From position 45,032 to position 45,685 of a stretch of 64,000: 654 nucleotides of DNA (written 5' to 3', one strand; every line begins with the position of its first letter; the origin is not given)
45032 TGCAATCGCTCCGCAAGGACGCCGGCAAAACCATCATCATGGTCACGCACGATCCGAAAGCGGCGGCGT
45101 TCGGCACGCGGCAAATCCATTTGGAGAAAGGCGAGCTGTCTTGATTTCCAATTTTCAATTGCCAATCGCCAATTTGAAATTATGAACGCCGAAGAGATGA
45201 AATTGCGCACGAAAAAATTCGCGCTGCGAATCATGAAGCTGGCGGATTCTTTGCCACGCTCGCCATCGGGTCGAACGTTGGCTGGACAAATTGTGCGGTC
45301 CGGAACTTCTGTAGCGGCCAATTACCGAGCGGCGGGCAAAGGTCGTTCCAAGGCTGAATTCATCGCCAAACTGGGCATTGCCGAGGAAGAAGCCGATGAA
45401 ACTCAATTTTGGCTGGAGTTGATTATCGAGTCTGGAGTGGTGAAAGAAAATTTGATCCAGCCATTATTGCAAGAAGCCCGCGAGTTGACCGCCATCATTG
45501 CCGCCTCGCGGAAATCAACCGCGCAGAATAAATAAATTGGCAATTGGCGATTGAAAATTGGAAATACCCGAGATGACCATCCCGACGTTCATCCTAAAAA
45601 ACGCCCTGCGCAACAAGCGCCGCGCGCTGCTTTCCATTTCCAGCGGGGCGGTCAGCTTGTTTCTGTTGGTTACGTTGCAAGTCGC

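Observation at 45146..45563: Four-helix-bundle gene in a 418-bp cassette bounded by inverted heptamer arrays, wedged between the ABC ATPase and permease genes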

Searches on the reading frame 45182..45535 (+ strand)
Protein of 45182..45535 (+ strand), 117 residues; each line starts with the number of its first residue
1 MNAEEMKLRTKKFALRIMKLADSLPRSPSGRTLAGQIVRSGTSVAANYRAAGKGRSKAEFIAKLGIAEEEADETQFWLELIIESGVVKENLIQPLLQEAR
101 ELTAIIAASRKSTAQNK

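Call 5: search_protein_families(library=pfam, proteins=[window:45182-45535:+])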
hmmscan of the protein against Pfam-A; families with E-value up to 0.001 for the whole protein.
window:45182-45535:+ (117 aa): 1 family
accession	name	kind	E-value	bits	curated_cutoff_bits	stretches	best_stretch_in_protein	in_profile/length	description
PF05635.17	23S_rRNA_IVP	-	1.1e-18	67.8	33.8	1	9-107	8-105/106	23S rRNA-intervening sequence protein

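Call 16: find_encoding_contigs(protein=window:45182-45535:+, flank=3000, max_places=6)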
Protein window:45182-45535:+ (117 aa): 20 contigs read that carry it; 6 places shown.
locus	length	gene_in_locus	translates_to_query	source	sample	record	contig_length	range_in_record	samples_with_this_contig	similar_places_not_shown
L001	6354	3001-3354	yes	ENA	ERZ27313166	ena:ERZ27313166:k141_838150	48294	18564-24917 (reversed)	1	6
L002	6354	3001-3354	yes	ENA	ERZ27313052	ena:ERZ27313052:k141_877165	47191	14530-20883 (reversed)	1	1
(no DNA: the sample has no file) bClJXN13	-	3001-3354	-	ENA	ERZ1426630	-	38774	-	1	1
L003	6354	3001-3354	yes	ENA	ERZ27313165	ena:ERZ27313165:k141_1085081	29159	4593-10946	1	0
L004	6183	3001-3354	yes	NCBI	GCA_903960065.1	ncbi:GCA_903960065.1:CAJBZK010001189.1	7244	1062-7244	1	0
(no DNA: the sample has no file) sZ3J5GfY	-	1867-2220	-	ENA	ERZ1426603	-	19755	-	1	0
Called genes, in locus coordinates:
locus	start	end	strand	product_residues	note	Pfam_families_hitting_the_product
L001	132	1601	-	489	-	PF03264:Cytochrom_NNT (weak), PF14522:Cytochrome_C7 (faint), PF02085:Cytochrom_CIII (faint)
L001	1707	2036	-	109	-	PF00034:Cytochrom_C, PF13442:Cytochrome_CBB3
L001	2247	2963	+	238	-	PF13481:AAA_25 (faint), PF00005:ABC_tran, PF13304:AAA_21 (faint)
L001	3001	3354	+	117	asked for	PF05635:23S_rRNA_IVP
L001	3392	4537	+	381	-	PF12704:MacB_PCD, PF02687:FtsX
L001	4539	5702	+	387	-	PF12704:MacB_PCD, PF02687:FtsX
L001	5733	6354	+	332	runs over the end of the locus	PF25917:BSH_RND (weak), PF25973:BSH_CzcB (weak), PF25954:Beta-barrel_RND_2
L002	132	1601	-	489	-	PF03264:Cytochrom_NNT (weak), PF14522:Cytochrome_C7 (faint), PF02085:Cytochrom_CIII (faint)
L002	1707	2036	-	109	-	PF00034:Cytochrom_C, PF13442:Cytochrome_CBB3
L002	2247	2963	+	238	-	PF13481:AAA_25 (faint), PF00005:ABC_tran, PF13304:AAA_21 (faint)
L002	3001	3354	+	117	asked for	PF05635:23S_rRNA_IVP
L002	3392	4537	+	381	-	PF12704:MacB_PCD, PF02687:FtsX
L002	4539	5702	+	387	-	PF12704:MacB_PCD, PF02687:FtsX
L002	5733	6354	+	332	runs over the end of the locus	PF25917:BSH_RND (weak), PF25973:BSH_CzcB (weak), PF25954:Beta-barrel_RND_2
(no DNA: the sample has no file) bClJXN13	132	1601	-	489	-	PF03264:Cytochrom_NNT (weak), PF14522:Cytochrome_C7 (faint), PF02085:Cytochrom_CIII (faint)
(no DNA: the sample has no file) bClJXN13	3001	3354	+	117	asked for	PF05635:23S_rRNA_IVP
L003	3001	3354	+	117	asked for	PF05635:23S_rRNA_IVP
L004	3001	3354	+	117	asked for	PF05635:23S_rRNA_IVP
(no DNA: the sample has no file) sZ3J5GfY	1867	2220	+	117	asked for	PF05635:23S_rRNA_IVP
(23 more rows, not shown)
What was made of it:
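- The neighbours here are transporter and cytochrome genes (calls 5, 16).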

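Call 17: find_related_loci(query=window:45182-45532:+, collection=genome_contigs, flank=1500)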
Query window:45182-45532:+ (117 aa) in genome_contigs; peptide patterns used: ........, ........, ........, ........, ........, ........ (x = any residue, [..] = any of these).
599 stretches matched a pattern (row limit reached: there are more); 85 encode a relative of the query (tblastn E <= 1e-3); the best 80 are kept; 80 distinct loci.
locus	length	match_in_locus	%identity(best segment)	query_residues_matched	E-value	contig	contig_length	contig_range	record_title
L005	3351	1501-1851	85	1-117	4e-62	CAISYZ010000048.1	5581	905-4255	MAG: uncultured Verrucomicrobia subdivision 3 bacterium isolate AM_bin-2963 genome assembly, contig: bin-2963:048/260, w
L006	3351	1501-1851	77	1-117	1e-55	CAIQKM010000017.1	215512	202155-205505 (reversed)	MAG: uncultured Verrucomicrobia subdivision 3 bacterium isolate AM-2014-D2_bin-264 genome assembly, contig: bin-264:017/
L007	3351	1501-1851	76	1-117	1e-54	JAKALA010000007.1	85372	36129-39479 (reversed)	MAG: bacterium isolate WY5.bin105 NODE_414_length_85372_cov_2.059652, whole genome shotgun sequence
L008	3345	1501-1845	69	1-115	2e-51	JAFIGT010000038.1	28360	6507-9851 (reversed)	MAG: Verrucomicrobium sp. isolate HJP_bin11 k141_219359, whole genome shotgun sequence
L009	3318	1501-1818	73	1-106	6e-49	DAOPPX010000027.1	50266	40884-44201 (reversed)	MAG TPA_asm: Verrucomicrobiota bacterium isolate AMR_MDS_1537 NODE_883_length_50266_cov_47.870347, whole genome shotgun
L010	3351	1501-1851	68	1-117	5e-48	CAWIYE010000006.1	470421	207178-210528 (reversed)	MAG: uncultured Verrucomicrobiae bacterium isolate MFD05841.bin.2.45 genome assembly, contig: contig_2974, whole genome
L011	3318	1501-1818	71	1-106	1e-47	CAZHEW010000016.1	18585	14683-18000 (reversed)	MAG TPA_asm: uncultured Verrucomicrobiota bacterium isolate SRP192927_co7_213 genome assembly, contig: NODE_5388_length_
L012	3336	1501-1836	70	1-112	2e-47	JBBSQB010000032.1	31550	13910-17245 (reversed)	MAG: Chthoniobacterales bacterium isolate LS6_sbin.74 LS6_sbin.74_K_1650777_L_31550_cov_12.0000, whole genome shotgun se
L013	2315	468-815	66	1-116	4e-46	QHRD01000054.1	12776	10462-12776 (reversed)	MAG: Verrucomicrobia bacterium isolate AV111 14_0903_13_30cm_scaffold_779327_curated, whole genome shotgun sequence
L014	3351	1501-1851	61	1-117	3e-43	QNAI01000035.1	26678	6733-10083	MAG: Verrucomicrobia bacterium isolate B12_G4 B12_Guay4_scaffold_00781, whole genome shotgun sequence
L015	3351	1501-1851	59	1-117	6e-42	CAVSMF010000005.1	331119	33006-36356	MAG: uncultured Verrucomicrobiae bacterium isolate MFD04944.bin.1.307 genome assembly, contig: contig_24289, whole genom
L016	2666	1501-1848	59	1-116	2e-41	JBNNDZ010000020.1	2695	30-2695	MAG: Puniceicoccales bacterium isolate JB028 k141_113817, whole genome shotgun sequence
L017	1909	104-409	65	9-110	1e-41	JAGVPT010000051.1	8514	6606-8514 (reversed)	MAG: Bacteroidetes bacterium isolate DeMMO3_9 c_000000031983, whole genome shotgun sequence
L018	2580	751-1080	60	1-110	3e-41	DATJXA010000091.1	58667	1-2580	MAG TPA_asm: Bacteroidota bacterium isolate SMAG_U15114 k141_3878754, whole genome shotgun sequence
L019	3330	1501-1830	59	1-110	6e-41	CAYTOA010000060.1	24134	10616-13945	MAG TPA_asm: uncultured Chitinophagaceae bacterium isolate binchicken_co241_368 genome assembly, contig: NODE_1942_lengt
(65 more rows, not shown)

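Call 40: search_solved_structures(query=window:45182-45532:+, max_evalue=0.01, show_alignments=2)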
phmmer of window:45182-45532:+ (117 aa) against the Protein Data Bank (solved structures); distinct sequences matched with E-value up to 0.01: 1.
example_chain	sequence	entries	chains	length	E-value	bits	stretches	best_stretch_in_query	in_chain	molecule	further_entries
2rld_A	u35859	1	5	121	6.4e-17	65.1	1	6-115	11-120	Uncharacterized protein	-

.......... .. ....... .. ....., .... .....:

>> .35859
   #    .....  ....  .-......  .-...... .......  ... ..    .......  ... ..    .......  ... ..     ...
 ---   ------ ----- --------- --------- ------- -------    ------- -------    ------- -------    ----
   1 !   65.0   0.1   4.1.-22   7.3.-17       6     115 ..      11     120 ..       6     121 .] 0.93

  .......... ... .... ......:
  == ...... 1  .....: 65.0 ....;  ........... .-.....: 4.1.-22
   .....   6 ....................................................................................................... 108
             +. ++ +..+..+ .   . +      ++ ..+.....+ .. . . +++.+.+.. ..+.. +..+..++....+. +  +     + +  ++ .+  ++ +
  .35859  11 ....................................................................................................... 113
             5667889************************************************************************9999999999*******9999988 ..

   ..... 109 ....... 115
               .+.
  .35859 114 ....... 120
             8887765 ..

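Call 54: search_protein_families(library=ncbifam, proteins=[window:45182-45532:+], max_evalue=0.01)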
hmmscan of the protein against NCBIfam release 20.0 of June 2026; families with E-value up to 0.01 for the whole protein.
window:45182-45532:+ (117 aa): 3 families
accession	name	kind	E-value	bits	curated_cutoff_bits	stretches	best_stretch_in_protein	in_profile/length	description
TIGR02436.1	TIGR02436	subfamily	8.3e-26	90.3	24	1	9-113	4-108/109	four helix bundle protein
NF008912.0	PRK12275.1-6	subfamily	8e-08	32.3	124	1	9-114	11-112/117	hypothetical protein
NF008911.0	PRK12275.1-2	subfamily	4e-07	30.5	137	1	12-111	15-113/118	hypothetical protein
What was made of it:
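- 45182..45535 (+): Cargo: 117-aa four-helix-bundle protein (PF05635 / TIGR02436, the 'S23p / 23S rRNA IVS protein' family). Calls 5 and 54.
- On PF05635 / TIGR02436 four-helix-bundle ('23S rRNA IVS protein', S23p) family: TIGR02436 scores 90.3 bits against 24 (call 54).
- Checked: The 117-aa ORF 45182-45535 matches PF05635 (E 1.1e-18, call 5) and TIGR02436 (E 8e-26, call 54).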

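Call 55: search_dna_similar(query=window:45182-45532:+, collection=plasmids, mode=protein, max_rows=25)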
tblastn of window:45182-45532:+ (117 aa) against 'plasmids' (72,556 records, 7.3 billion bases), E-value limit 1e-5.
Records with a match: 32; places in all: 40; records where one place covers at least 80% of the query: 31.
Best place of each record, by identity: <60% 32.
By first word of the organism name: Nostoc 16; Planktothrix 3; Candidatus 2; Gloeocapsa 1; Bernardetia 1; Dolichospermum 1; Pseudanabaena 1; Anabaena 1; Aulosira 1; Treponema 1; and 4 more.
By predicted mobility (MOB-suite, as given by PLSDB): non-mobilizable 19; conjugative 8; mobilizable 5.
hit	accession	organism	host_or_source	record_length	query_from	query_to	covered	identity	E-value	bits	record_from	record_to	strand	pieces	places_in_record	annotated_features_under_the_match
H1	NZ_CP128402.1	Candidatus Chlorohelix allophototropha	Single colony of Candidatus Chlorohelix ...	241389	1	112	96%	55.4%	8e-31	121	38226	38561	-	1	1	four helix bundle protein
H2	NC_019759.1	Gloeocapsa sp. PCC 7428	-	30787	1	112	96%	49.1%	3e-27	111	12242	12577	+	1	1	four helix bundle protein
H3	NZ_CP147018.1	Bernardetia sp. Wsw4-3y2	Red alga,Red algae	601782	5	112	92%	49.1%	4e-28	113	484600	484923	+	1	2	four helix bundle protein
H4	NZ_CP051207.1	Dolichospermum flos-aquae CCAP 1403/13F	cell culture,freshwater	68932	9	111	88%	51.0%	3e-21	94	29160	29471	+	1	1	four helix bundle protein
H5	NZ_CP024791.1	Nostoc flagelliforme CCNUN1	cell culture,desert soil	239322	9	111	88%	51.0%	4e-21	94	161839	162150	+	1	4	four helix bundle protein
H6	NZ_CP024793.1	Nostoc flagelliforme CCNUN1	cell culture,desert soil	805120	9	111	88%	51.0%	4e-21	94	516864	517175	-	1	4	four helix bundle protein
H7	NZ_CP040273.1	Nostoc sp. C052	Blasia pusilla,pure culture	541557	9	111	88%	51.0%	6e-21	93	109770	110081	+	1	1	four helix bundle protein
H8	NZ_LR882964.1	Planktothrix agardhii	-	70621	1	112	96%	46.4%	2e-27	111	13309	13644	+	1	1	four helix bundle protein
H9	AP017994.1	Planktothrix agardhii NIES-204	-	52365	1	112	96%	46.4%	3e-27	110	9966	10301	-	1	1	hypothetical protein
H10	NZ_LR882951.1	Planktothrix agardhii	-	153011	1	112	96%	46.4%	3e-27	110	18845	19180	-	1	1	four helix bundle protein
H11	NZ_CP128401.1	Candidatus Chlorohelix allophototropha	Single colony of Candidatus Chlorohelix ...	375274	1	113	97%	44.2%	1e-23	100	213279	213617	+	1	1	four helix bundle protein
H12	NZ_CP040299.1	Nostoc sp. TCL26-01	Leiosporoceros dussii,pure culture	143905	1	108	92%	45.9%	8e-19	87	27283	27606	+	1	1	four helix bundle protein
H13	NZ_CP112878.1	Pseudanabaena galeata CCNP1313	-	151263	5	107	88%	46.6%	2e-23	100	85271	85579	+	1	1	four helix bundle protein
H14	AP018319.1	Nostoc sp. HK-01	-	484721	9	115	91%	44.4%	5e-21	93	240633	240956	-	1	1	hypothetical protein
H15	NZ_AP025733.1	Nostoc cf. commune SO-36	-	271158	9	109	86%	47.1%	7e-20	90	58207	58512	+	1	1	four helix bundle protein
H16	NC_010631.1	Nostoc punctiforme PCC 73102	-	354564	9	109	86%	47.1%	2e-19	89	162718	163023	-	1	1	four helix bundle protein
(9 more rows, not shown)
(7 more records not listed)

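Call 56: get_annotated_region(hit=H16, flank=1500)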
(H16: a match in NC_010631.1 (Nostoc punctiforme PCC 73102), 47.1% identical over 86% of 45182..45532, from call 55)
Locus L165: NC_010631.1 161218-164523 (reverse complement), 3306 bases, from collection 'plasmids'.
description: Nostoc punctiforme PCC 73102 plasmid pNPUN01, complete sequence
organism: Nostoc punctiforme PCC 73102 (NCBI taxid 63737)
taxonomy: Bacteria; Cyanobacteriota; Cyanophyceae; Nostocales; Nostocaceae; Nostoc; Nostoc punctiforme; Nostoc punctiforme PCC 73102
host: -; source: -; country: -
typing (MOB-suite, as given by PLSDB): conjugative; replicon rep_cluster_317; relaxase MOBF; mating-pair formation MPF_T
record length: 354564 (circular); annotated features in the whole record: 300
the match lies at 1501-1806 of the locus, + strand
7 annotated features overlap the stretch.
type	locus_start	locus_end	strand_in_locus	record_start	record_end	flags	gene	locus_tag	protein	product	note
CDS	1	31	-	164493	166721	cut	-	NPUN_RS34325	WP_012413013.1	Mu transposase C-terminal domain-containing protein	-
CDS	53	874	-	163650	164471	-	-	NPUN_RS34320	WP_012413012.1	heteromeric transposase endonuclease subunit TnsA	-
CDS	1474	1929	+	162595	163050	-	-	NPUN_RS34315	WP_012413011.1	four helix bundle protein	-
CDS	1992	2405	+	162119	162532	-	-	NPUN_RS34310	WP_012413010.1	element excision factor XisH family protein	-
CDS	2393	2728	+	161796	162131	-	-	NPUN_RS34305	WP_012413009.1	XisI protein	-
CDS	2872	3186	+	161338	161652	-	-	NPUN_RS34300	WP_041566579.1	hypothetical protein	-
CDS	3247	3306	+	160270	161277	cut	-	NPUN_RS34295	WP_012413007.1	tyrosine-type recombinase/integrase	GO:0015074 - DNA integration [Evidence IEA]; GO:0006310 - DNA recombination [Evidence IEA]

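Call 57: get_annotated_region(hit=H8, flank=1500)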
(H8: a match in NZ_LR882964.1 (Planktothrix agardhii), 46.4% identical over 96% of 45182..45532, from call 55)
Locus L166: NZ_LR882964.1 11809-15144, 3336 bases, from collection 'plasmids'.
description: Planktothrix agardhii strain No.66 plasmid p1
organism: Planktothrix agardhii (NCBI taxid 1160)
taxonomy: Bacteria; Cyanobacteriota; Cyanophyceae; Oscillatoriales; Microcoleaceae; Planktothrix; Planktothrix agardhii
host: -; source: -; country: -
typing (MOB-suite, as given by PLSDB): non-mobilizable
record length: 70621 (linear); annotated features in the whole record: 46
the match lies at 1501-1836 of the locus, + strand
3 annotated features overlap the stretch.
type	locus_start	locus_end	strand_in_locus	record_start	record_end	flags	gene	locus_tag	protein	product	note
CDS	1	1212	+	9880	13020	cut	drmD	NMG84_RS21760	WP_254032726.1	DISARM system SNF2-like helicase DrmD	-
CDS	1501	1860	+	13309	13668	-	-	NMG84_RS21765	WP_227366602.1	four helix bundle protein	-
CDS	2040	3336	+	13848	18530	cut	-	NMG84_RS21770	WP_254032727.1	type IIL restriction-modification enzyme MmeI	-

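Call 69: search_protein_representatives(protein=window:45182-45532:+)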
Query: 117 residues. Proteins with E-value up to 0.001 (for the whole library): 10190; up to 1e-10: 3172; up to 1e-30: 33. The best 150 are listed.
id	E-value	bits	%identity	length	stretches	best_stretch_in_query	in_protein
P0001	5.5e-38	145.6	62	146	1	1-116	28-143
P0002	6.0e-38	145.5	65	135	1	1-114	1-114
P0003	3.1e-37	143.2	62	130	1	3-115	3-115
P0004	4.2e-37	142.7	62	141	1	1-114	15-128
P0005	1.9e-36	140.7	59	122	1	1-117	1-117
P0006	3.8e-36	139.7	64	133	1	1-116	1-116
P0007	1.5e-35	137.8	57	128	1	1-116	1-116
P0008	2.3e-35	137.2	63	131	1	4-114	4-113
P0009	3.7e-35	136.5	61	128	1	1-115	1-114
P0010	6.8e-35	135.7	61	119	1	1-112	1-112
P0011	8.3e-35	135.4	63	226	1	4-116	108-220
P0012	9.3e-35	135.2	53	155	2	35-112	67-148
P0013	4.0e-34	133.2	63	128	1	1-116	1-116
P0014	4.0e-34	133.2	55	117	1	4-114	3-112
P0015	1.5e-33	131.3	58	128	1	1-116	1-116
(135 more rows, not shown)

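Call 74: find_related_loci(query=window:45182-45532:+, collection=viral_contigs, flank=1500)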
Query window:45182-45532:+ (117 aa) in viral_contigs; peptide patterns used: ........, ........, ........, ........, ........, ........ (x = any residue, [..] = any of these).
36 stretches matched a pattern, but none encodes a relative of the query by tblastn (E <= 1e-3).
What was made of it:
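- Tried and rejected: Viral contigs: no relative found with the close-relative patterns (call 74).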

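Call 77: search_solved_structures(query=A1, max_evalue=1)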
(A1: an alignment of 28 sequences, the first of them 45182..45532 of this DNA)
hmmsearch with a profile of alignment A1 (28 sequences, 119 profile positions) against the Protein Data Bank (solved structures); distinct sequences matched with E-value up to 1: 4.
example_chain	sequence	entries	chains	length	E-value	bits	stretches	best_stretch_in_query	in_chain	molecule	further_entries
2rld_A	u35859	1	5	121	3.2e-30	107.7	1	1-116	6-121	Uncharacterized protein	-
2gsc_A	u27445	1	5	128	0.24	14.6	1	17-108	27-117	Putative uncharacterized protein XCC0516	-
24yw_Y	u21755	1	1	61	0.31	14.2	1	8-40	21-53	Large ribosomal subunit protein uL29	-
9mty_A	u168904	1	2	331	0.65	13.1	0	14-62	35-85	Transposase IS116/IS110/IS902 C-terminal domain-containing protein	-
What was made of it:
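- Closest known: Avd, the accessory protein of diversity-generating retroelements. Different: Sequence similarity is undetectable by HMM (call 77).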

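Call 82: predict_structure(alignment_id=A1)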
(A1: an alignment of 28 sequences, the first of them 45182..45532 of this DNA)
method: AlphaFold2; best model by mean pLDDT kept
length: 117 residues; sequences in the alignment: 28
mean_pLDDT: 96.9   pTM: 0.88
mean pLDDT of the five models: 96.9, 96.5, 96.4, 96.1, 95.8
residues with pLDDT >= 90: 112; 70-90: 4; 50-70: 1; < 50: 0
segments of 3 or more residues with pLDDT < 50: none
pLDDT, mean of each block of 10 residues (from residue 1): 93 98 98 98 98 95 98 99 97 98 98 91
secondary structure, 60 per line:
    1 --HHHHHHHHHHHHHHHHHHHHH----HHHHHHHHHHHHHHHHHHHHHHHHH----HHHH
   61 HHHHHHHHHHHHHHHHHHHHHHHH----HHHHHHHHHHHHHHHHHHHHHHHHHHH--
elements in order: H3-23 H28-52 H57-84 H89-115
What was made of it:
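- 45182..45535 (+): AF2 model has pLDDT 96.9 and four helices (call 82).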

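Call 89: fold_search(model_id=the predicted structure, library=pdb)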
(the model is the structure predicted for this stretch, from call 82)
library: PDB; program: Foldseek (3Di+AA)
matches with E <= 10: 436; with E <= 0.001: 5
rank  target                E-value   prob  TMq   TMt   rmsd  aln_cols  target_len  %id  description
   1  2rld_B                2.0e-06  1.00  0.88  0.92   1.8       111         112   34  CRYSTAL STRUCTURE OF A PROTEIN WITH UNKNOWN FUNCTION FROM S23 RIBOSOMAL PROTEIN FAMILY (BT_0352) FROM BACTEROIDES THET (released 2007-10-30)
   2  2rld_E                3.7e-06  1.00  0.85  0.92   1.7       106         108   35  CRYSTAL STRUCTURE OF A PROTEIN WITH UNKNOWN FUNCTION FROM S23 RIBOSOMAL PROTEIN FAMILY (BT_0352) FROM BACTEROIDES THET (released 2007-10-30)
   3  2rld_C                7.4e-06  1.00  0.87  0.88   1.8       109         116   34  CRYSTAL STRUCTURE OF A PROTEIN WITH UNKNOWN FUNCTION FROM S23 RIBOSOMAL PROTEIN FAMILY (BT_0352) FROM BACTEROIDES THET (released 2007-10-30)
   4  2rld_A                2.3e-05  1.00  0.81  0.83   2.4       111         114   33  CRYSTAL STRUCTURE OF A PROTEIN WITH UNKNOWN FUNCTION FROM S23 RIBOSOMAL PROTEIN FAMILY (BT_0352) FROM BACTEROIDES THET (released 2007-10-30)
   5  2rld_D                4.9e-05  1.00  0.84  0.90   1.8       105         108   34  CRYSTAL STRUCTURE OF A PROTEIN WITH UNKNOWN FUNCTION FROM S23 RIBOSOMAL PROTEIN FAMILY (BT_0352) FROM BACTEROIDES THET (released 2007-10-30)
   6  2gsc_E                2.3e-03  1.00  0.83  0.87   2.1       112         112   17  Crystal Structure of the Conserved Hypothetical Cytosolic Protein Xcc0516 from Xanthomonas campestris (released 2006-10-03)
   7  2gsc_B                3.1e-03  1.00  0.83  0.83   1.8       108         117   17  Crystal Structure of the Conserved Hypothetical Cytosolic Protein Xcc0516 from Xanthomonas campestris (released 2006-10-03)
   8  2gsc_D                5.9e-03  1.00  0.82  0.84   1.8       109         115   17  Crystal Structure of the Conserved Hypothetical Cytosolic Protein Xcc0516 from Xanthomonas campestris (released 2006-10-03)
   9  2gsc_A                1.1e-02  1.00  0.82  0.85   1.8       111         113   14  Crystal Structure of the Conserved Hypothetical Cytosolic Protein Xcc0516 from Xanthomonas campestris (released 2006-10-03)
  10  2gsc_C                2.1e-02  1.00  0.79  0.84   1.5       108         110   16  Crystal Structure of the Conserved Hypothetical Cytosolic Protein Xcc0516 from Xanthomonas campestris (released 2006-10-03)
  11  8ub7_E                2.4e-02  1.00  0.76  0.80   2.5       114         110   14  Diversity-generating retroelement (DGR) ribonucleoprotein reverse transcriptase - Active state (N-occupied) (released 2024-10-23)
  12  4dwl_E                2.5e-02  1.00  0.66  0.70   3.3       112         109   19  Avd molecule from Bordetella bacteriophage DGR (released 2013-02-27)
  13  4dwl_C                3.2e-02  1.00  0.73  0.77   2.9       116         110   16  Avd molecule from Bordetella bacteriophage DGR (released 2013-02-27)
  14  4dwl_D                3.3e-02  1.00  0.73  0.79   3.0       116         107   16  Avd molecule from Bordetella bacteriophage DGR (released 2013-02-27)
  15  8ube_D                7.1e-02  1.00  0.75  0.79   2.5       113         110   15  Diversity-generating retroelement (DGR) ribonucleoprotein reverse transcriptase - Resting State 1a (released 2024-10-23)
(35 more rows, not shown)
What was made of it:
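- On PF05635 / TIGR02436 four-helix-bundle family: TM is 0.88 to 2RLD and 0.83 to 2GSC (call 89).
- Closest known: Avd, the accessory protein of diversity-generating retroelements. Different: Stand-alone S23p-family structures are much closer (call 89).
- The fold is closest to the pentameric 2RLD, 2GSC and DGR Avd (calls 40, 77, 89). The fold resembles bAvd (TM 0.66-0.76, call 89).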
